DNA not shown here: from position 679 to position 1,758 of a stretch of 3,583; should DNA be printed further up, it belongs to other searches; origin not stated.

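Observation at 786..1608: Tail-fibre distal half encoded as an independent gene starting at the module-exchange junction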

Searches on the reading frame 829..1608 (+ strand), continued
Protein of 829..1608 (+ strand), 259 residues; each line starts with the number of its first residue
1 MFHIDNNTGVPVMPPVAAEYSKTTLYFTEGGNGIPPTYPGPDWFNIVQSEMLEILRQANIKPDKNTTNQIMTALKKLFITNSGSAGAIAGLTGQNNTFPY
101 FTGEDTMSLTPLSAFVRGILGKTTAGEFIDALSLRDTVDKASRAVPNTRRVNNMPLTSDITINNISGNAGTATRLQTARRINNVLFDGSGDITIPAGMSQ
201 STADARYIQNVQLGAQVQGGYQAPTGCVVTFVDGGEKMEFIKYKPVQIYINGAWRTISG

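Call 45: predict_structure(alignment_id=A2)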
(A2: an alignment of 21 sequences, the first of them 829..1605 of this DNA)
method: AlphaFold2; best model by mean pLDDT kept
length: 259 residues; sequences in the alignment: 21
mean_pLDDT: 44.5   pTM: 0.23
mean pLDDT of the five models: 44.5, 43.9, 42.9, 42.4, 41.5
residues with pLDDT >= 90: 2; 70-90: 39; 50-70: 15; < 50: 203
segments of 3 or more residues with pLDDT < 50: 1-196, 204-206
pLDDT, mean of each block of 10 residues (from residue 1): 25 25 24 27 42 42 43 41 30 29 32 41 43 38 31 34 32 36 44 46 51 84 84 76 84 73
secondary structure, 60 per line:
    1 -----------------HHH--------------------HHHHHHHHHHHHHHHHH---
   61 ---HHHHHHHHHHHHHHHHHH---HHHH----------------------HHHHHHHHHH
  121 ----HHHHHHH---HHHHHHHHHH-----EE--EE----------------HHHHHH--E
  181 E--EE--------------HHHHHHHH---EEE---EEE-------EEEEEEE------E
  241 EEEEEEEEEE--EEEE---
elements in order: H41-57 H64-81 H85-88 H111-120 H125-131 H135-144 H172-177 H200-207 E211-213 E217-219 E227-233 E240-250 E253-256
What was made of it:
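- On Mu S (gp49)-type tail fibre: Only a monomer AF2 run was available, and pLDDT is below 50 for aa 1-196 (call 45).
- The monomer AF2 model is poor for residues 1-196 (pLDDT 44.5 overall, call 45), so no structure supports the anchor or the shaft.
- Tried and rejected: AF2 monomer of the fibre: uninformative outside the tip (pLDDT 44.5, call 45), as expected for a trimeric fibre.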

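Call 48: fold_search(model_id=the predicted structure, library=pdb)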
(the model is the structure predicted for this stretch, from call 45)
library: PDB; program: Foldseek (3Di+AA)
matches with E <= 10: 68; with E <= 0.001: 0
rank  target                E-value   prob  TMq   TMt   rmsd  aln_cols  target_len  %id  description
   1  5yvq_A                3.5e-03  1.00  0.17  0.13   7.7        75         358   32  Complex of Mu phage tail fiber and its chaperone (released 2019-05-22)
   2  8ju3                  3.6e-02  0.99  0.16  0.14   6.2        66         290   26  Mu phage tail fiber (released 2024-02-28)
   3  8s9i_A                3.2e+00  0.04  0.08  0.05   8.1        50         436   12  Crystal structure of the gp32 C-terminal peptide/Dda/dT8 (released 2023-06-28)
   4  8jbv_N                3.2e+00  0.03  0.07  0.08  12.7        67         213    7  Extracellular domain of gamma delta TCR (released 2024-05-08)
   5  8jcb_N                3.2e+00  0.03  0.07  0.07  12.7        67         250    7  Vgamma5 Vdelta1 T cell receptor complex (released 2024-05-08)
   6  5ivx_A                3.6e+00  0.02  0.08  0.08  13.9        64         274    9  Crystal Structure of B4.2.3 T-Cell Receptor and H2-Dd P18-I10 Complex (released 2017-03-29)
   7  9xqs_a                3.8e+00  0.06  0.11  0.18   6.0        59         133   14  Structure of the inner peripheral region in the phage phiKZ baseplate complex (released 2026-02-11)
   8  2nna_B                3.8e+00  0.02  0.07  0.09  12.8        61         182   10  Structure of the MHC class II molecule HLA-DQ8 bound with a deamidated gluten peptide (released 2007-09-04)
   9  5mhs_N                3.8e+00  0.02  0.07  0.08  12.9        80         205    6  T1L reovirus sigma1 complexed with 5C6 Fab fragments (released 2016-12-21)
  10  4jy6_C                4.1e+00  0.02  0.06  0.07  13.2        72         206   14  Crystal structure of human Fab PGT123, a broadly reactive and potent HIV-1 neutralizing antibody (released 2013-05-08)
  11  4m1c_E                4.1e+00  0.02  0.06  0.07  11.4        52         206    4  Crystal Structure Analysis of Fab-Bound Human Insulin Degrading Enzyme (IDE) in Complex with Amyloid-Beta (1-40) (released 2014-08-06)
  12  5vzj_I                4.3e+00  0.06  0.11  0.13   7.7        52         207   15  STRUCTURE OF A TWELVE COMPONENT MPP6-NUCLEAR RNA EXOSOME COMPLEX BOUND TO RNA (released 2017-08-02)
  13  3s62_H                4.3e+00  0.03  0.10  0.11  11.4        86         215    9  Structure of Fab fragment of malaria transmission blocking antibody 2A8 against P. vivax P25 protein (released 2012-04-04)
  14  7czw_H                4.3e+00  0.02  0.07  0.07  11.5        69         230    1  S protein of SARS-CoV-2 in complex bound with P5A-2G7 (released 2021-03-10)
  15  3upu_A                4.9e+00  0.03  0.08  0.06   7.7        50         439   10  Crystal structure of the T4 Phage SF1B Helicase Dda (released 2012-06-20)
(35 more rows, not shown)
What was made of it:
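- On Mu S (gp49)-type tail fibre: Foldseek hits 5yvq_A and 8ju3, probability at least 0.99 over 66-75 columns (call 48).
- The Foldseek top hits are 5yvq_A and 8ju3, probability 1.00 and 0.99 (call 48).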

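Call 55: find_encoding_contigs(protein=P0077, flank=7000, max_places=2)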
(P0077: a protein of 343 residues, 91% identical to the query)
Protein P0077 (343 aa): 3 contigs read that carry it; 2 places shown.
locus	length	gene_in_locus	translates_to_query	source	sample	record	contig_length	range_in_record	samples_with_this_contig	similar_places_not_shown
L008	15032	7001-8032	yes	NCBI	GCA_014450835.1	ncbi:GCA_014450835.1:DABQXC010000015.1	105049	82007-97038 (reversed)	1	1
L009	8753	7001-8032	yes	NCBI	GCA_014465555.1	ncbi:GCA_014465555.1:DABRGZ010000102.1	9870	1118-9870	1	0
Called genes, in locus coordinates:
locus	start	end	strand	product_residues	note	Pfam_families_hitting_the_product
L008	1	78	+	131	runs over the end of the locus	PF10109:Phage_TAC_7, PF23746:Gp41_Mu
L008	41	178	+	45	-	-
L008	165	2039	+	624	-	PF10145:PhageMin_Tail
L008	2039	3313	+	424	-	PF07157:DNA_circ_N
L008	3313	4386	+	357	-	PF21683:GpP-like_1st, PF05954:Phage_GPD, PF22255:Gp44-like_2nd, PF21929:GpP_4th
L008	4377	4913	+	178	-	PF06890:Phage_Mu_Gp45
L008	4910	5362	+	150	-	PF07409:GP46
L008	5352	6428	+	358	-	PF04865:Baseplate_J, PF26078:Baseplate_J_M, PF26079:Baseplate_J_C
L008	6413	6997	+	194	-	PF10076:Phage_Mu_Gp48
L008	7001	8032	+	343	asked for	-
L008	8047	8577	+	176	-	PF02413:Caudo_TAP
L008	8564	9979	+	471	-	PF08400:phage_tail_N, PF13620:CarboxypepD_reg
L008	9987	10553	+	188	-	PF14301:DUF4376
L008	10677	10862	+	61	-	PF10122:Zn_ribbon_Com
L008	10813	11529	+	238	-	PF25680:Mom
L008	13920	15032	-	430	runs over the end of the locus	PF02403:Seryl_tRNA_N, PF00587:tRNA-synt_2b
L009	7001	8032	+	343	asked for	-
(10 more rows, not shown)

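Call 56: find_encoding_contigs(protein=P0075, flank=7000, max_places=2)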
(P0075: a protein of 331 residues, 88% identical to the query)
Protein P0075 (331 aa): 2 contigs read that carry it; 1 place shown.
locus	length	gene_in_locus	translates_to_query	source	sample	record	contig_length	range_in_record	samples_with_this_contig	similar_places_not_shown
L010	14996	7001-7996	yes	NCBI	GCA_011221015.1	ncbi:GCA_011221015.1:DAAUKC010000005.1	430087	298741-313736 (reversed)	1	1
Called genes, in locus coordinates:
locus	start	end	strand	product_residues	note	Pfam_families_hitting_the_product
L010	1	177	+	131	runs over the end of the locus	PF10109:Phage_TAC_7 (weak), PF23746:Gp41_Mu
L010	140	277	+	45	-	-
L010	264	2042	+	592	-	-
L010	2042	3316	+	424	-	PF07157:DNA_circ_N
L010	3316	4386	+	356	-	PF21683:GpP-like_1st, PF05954:Phage_GPD, PF22255:Gp44-like_2nd, PF21929:GpP_4th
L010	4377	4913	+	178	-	PF06890:Phage_Mu_Gp45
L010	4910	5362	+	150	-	PF07409:GP46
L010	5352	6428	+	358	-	PF04865:Baseplate_J, PF26078:Baseplate_J_M, PF26079:Baseplate_J_C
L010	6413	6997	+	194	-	PF10076:Phage_Mu_Gp48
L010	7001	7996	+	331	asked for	-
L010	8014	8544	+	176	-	PF02413:Caudo_TAP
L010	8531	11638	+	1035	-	PF08400:phage_tail_N, PF13620:CarboxypepD_reg (weak), PF03406:Phage_fiber_2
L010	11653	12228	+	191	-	PF14301:DUF4376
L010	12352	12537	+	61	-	PF10122:Zn_ribbon_Com (weak)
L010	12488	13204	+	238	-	PF25680:Mom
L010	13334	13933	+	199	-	PF12917:YfbR-like, PF13023:HD_3, PF01966:HD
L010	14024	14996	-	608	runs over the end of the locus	PF03600:CitMHS, PF02080:TrkA_C, PF06808:DctM, PF00939:Na_sulph_symp, PF03600:CitMHS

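Call 66: search_protein_families(library=pfam, proteins=[L004:4998-5954:+], max_evalue=0.1)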
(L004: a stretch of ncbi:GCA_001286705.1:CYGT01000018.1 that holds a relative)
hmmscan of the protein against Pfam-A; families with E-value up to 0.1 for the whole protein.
L004:4998-5954:+ (318 aa): 1 family
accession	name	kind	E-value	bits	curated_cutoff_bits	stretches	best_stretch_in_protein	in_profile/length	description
PF10076.14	Phage_Mu_Gp48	-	5.7e-30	104.6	37.4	1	9-187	5-150/150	Bacteriophage Mu-like, Gp48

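Call 67: search_protein_families(library=ncbifam, proteins=[window:829-1608:+], max_evalue=0.1)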
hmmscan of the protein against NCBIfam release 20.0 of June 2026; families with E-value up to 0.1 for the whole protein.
window:829-1608:+ (259 aa): 0 families
